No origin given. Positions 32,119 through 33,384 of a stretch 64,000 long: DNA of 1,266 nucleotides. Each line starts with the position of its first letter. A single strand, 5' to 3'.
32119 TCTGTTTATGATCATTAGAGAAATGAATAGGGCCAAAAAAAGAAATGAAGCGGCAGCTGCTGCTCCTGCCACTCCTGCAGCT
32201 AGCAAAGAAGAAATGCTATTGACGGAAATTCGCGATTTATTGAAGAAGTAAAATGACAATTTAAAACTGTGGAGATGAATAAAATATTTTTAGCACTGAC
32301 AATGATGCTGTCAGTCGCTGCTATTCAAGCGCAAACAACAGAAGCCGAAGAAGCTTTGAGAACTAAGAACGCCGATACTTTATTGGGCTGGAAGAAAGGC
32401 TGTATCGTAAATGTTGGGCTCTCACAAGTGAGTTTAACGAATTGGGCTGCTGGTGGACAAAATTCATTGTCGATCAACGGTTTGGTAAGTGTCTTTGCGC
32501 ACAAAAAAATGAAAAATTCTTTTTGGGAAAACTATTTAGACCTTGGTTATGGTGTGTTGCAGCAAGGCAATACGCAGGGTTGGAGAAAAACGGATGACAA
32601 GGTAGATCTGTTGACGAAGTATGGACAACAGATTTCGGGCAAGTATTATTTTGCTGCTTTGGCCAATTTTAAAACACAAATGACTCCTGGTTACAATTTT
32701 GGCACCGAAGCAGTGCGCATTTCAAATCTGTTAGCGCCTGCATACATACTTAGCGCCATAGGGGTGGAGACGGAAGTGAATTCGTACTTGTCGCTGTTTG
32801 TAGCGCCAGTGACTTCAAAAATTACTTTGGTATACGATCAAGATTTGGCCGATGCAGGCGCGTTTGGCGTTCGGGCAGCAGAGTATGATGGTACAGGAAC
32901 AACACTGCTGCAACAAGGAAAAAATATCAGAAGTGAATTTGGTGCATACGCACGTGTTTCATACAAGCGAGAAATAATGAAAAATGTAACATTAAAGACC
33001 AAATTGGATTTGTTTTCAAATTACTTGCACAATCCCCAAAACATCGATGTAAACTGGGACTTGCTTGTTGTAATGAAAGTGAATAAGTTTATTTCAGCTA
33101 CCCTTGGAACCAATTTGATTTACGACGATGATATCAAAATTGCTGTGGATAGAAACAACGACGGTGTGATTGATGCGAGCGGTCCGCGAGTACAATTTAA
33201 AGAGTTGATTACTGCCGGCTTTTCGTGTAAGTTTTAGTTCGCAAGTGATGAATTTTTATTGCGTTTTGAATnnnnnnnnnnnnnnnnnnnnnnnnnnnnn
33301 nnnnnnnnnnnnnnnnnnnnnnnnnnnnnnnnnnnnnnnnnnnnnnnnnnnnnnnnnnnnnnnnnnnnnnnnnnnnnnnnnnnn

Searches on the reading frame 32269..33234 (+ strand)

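Call 53: search_protein_families(library=pfam, proteins=[window:32269-33234:+], max_evalue=0.00001)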
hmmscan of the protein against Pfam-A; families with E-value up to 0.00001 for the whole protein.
window:32269-33234:+ (322 aa): 1 family
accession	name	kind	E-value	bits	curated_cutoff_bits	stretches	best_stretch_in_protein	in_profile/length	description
PF11276.14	DUF3078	-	9.9e-25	87.2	25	1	51-142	1-92/92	Protein of unknown function (DUF3078)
